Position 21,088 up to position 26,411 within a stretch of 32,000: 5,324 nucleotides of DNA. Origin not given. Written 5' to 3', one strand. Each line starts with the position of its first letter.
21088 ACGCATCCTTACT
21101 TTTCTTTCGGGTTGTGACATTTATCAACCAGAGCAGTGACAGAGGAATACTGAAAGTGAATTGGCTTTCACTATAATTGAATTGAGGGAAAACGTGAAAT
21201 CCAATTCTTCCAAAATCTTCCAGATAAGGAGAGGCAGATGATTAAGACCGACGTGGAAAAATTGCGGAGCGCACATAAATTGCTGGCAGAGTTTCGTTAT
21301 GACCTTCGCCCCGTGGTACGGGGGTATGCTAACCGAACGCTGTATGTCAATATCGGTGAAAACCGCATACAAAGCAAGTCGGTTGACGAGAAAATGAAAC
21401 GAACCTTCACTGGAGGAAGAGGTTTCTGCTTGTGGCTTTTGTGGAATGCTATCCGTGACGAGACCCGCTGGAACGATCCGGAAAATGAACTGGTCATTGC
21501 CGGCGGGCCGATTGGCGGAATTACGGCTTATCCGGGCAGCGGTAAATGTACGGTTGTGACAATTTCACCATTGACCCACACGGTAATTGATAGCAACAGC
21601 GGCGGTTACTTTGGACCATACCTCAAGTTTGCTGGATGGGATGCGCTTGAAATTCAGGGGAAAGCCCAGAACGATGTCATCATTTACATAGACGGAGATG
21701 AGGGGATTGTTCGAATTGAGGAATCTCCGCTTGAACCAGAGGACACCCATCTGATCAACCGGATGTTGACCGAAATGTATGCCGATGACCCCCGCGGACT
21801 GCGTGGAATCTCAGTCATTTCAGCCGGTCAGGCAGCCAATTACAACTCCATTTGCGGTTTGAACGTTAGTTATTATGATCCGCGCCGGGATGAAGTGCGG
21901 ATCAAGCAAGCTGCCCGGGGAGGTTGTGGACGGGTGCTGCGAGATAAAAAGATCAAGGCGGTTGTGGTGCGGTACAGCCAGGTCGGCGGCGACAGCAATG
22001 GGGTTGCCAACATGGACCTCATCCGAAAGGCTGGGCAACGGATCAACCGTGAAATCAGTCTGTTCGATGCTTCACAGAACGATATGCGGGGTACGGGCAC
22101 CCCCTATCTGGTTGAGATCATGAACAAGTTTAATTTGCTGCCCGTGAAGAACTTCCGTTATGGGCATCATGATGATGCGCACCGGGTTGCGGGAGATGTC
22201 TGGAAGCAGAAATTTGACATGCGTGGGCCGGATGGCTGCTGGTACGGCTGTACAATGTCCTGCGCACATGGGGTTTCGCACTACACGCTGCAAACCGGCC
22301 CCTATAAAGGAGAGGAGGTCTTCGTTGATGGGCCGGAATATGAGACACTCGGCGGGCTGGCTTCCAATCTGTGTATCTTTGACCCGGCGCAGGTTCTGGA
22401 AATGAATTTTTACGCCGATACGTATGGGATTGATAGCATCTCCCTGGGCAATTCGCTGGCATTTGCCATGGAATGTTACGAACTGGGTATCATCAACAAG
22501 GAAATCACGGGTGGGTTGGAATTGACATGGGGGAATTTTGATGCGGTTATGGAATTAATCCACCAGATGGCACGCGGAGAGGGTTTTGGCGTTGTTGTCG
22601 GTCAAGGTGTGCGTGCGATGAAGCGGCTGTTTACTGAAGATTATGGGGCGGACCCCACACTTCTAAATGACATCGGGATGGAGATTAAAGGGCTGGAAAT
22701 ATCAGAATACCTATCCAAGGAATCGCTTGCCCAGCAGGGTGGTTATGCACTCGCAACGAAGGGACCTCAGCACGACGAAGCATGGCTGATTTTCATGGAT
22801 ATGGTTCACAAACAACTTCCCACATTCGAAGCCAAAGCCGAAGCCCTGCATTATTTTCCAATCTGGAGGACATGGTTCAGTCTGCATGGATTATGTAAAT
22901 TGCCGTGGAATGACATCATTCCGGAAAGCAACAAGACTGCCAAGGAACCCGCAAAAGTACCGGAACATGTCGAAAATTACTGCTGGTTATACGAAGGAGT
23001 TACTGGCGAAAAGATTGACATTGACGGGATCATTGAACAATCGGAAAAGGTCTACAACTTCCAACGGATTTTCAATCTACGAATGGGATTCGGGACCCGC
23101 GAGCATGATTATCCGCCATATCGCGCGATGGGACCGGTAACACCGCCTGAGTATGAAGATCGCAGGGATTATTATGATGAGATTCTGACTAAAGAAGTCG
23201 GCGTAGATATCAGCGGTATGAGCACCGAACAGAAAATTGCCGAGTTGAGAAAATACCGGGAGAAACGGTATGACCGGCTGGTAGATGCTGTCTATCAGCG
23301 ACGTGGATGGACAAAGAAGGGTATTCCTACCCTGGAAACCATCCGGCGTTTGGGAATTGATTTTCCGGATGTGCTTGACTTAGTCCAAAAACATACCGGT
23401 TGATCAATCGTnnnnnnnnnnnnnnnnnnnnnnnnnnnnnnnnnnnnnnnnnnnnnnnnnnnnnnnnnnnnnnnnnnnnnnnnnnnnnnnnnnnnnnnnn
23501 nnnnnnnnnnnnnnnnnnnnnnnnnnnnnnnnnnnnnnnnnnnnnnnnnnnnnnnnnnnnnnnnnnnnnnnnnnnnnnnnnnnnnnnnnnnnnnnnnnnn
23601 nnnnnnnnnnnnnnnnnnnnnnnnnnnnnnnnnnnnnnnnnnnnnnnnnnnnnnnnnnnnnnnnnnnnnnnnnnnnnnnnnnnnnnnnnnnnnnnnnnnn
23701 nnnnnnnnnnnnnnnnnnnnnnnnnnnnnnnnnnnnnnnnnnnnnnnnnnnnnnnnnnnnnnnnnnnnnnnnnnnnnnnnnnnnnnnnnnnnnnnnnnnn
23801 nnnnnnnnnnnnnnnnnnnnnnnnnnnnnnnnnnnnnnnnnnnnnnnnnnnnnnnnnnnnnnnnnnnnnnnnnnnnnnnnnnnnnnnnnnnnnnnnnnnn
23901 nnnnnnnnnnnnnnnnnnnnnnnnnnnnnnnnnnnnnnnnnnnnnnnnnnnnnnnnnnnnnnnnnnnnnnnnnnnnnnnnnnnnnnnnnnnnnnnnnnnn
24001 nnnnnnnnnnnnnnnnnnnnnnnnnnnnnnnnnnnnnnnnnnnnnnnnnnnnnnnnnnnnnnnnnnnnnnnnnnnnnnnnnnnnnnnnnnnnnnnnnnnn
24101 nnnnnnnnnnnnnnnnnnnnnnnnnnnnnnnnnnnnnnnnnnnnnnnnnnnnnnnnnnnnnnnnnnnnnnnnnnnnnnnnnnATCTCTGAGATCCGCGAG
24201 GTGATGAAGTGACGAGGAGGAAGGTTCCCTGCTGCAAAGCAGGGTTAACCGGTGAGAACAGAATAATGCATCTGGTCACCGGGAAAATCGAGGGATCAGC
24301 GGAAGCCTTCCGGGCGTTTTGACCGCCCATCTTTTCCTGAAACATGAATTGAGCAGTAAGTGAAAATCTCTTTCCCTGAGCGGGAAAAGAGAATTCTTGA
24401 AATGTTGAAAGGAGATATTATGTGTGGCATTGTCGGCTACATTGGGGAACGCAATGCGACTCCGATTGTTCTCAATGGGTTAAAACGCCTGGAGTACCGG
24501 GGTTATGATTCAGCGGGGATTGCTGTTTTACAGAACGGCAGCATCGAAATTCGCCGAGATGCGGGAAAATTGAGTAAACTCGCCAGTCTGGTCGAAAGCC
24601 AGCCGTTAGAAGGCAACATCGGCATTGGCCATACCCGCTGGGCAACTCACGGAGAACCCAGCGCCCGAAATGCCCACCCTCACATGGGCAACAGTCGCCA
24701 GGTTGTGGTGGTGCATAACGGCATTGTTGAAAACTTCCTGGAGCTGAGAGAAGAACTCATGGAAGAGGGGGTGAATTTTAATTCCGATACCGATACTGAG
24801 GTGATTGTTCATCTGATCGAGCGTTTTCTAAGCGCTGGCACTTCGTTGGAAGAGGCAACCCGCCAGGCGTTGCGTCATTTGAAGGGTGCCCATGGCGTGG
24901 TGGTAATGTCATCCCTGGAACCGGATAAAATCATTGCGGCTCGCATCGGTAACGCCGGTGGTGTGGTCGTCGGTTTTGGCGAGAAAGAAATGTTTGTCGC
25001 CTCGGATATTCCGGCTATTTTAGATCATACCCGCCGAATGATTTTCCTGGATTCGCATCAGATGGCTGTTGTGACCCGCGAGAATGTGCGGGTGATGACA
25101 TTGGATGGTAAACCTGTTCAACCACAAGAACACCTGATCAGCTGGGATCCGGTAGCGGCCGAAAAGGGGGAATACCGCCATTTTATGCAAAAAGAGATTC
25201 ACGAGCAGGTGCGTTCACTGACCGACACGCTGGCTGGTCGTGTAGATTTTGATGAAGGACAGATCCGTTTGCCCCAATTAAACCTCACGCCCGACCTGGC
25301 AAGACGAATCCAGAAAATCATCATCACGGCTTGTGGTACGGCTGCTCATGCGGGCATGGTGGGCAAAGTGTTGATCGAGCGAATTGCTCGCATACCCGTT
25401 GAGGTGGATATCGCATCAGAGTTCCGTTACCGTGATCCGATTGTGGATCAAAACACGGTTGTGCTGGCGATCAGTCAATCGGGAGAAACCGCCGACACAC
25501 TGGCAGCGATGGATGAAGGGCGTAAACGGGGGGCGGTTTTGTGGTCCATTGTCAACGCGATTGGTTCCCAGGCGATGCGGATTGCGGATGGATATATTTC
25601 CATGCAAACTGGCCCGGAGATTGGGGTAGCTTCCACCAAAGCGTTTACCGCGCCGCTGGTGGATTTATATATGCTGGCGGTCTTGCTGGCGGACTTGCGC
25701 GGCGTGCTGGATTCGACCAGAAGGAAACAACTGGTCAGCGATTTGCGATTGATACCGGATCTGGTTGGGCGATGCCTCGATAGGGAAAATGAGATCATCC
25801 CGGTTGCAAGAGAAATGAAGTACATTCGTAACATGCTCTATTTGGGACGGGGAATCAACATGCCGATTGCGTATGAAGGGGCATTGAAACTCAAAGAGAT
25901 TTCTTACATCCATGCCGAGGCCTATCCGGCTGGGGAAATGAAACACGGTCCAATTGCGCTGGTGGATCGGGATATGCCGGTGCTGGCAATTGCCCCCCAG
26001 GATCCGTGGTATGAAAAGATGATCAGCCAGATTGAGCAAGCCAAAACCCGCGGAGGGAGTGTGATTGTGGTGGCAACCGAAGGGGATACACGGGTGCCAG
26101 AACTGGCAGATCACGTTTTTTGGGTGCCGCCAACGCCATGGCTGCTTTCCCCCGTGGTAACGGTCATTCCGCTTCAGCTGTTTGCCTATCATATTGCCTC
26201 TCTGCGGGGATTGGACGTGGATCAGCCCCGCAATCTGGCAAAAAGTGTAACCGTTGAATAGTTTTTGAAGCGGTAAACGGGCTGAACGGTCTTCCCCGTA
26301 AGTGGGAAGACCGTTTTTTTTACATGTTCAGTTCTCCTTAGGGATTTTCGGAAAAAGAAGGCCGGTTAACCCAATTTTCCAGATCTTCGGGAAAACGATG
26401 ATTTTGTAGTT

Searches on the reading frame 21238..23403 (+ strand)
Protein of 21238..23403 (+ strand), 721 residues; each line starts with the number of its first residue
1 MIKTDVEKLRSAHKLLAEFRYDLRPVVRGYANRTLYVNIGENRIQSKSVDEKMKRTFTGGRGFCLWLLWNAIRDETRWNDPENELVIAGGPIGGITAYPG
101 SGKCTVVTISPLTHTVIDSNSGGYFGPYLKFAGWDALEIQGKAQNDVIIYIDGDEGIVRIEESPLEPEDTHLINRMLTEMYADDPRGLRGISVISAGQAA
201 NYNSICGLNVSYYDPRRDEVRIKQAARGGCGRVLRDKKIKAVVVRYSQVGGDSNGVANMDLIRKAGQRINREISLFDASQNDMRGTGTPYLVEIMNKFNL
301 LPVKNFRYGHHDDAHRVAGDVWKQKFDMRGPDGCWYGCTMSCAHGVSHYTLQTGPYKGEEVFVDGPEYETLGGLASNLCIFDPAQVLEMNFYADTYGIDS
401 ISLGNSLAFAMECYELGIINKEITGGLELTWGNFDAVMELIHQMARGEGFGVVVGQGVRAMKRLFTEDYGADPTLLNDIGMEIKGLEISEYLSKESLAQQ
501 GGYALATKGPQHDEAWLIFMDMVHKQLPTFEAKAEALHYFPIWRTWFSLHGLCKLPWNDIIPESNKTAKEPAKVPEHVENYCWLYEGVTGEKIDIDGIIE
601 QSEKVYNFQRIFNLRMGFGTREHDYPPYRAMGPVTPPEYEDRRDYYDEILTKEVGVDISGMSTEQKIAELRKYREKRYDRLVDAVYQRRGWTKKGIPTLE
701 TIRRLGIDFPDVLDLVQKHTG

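Call 3: search_protein_families(library=pfam, proteins=[window:21238-23403:+], max_evalue=0.01)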
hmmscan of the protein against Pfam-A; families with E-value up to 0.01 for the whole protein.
window:21238-23403:+ (721 aa): 2 families
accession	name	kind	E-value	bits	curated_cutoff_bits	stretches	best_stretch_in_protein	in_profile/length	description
PF01314.23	AFOR_C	-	6.3e-101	338.7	27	1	265-707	2-385/385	Aldehyde ferredoxin oxidoreductase, domains 2 & 3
PF02730.20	AFOR_N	-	2.7e-48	164.8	29.8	1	33-245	2-197/199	Aldehyde ferredoxin oxidoreductase, N-terminal domain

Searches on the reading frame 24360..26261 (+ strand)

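Call 21: search_protein_families(library=pfam, proteins=[window:24360-26261:+], max_evalue=0.0001)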
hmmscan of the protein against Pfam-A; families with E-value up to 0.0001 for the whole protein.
window:24360-26261:+ (633 aa): 4 families
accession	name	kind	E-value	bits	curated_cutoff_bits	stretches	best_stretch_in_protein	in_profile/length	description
PF01380.27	SIS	-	4.5e-49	166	25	2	318-441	6-130/131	SIS domain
PF13522.11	GATase_6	-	1.4e-20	74.1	27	1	84-199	9-114/130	Glutamine amidotransferase domain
PF13537.11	GATase_7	-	4.5e-14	53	25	1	101-221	9-122/123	Glutamine amidotransferase domain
PF13230.11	GATase_4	-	1.2e-07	31.4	23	1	68-166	54-151/272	Glutamine amidotransferases class-II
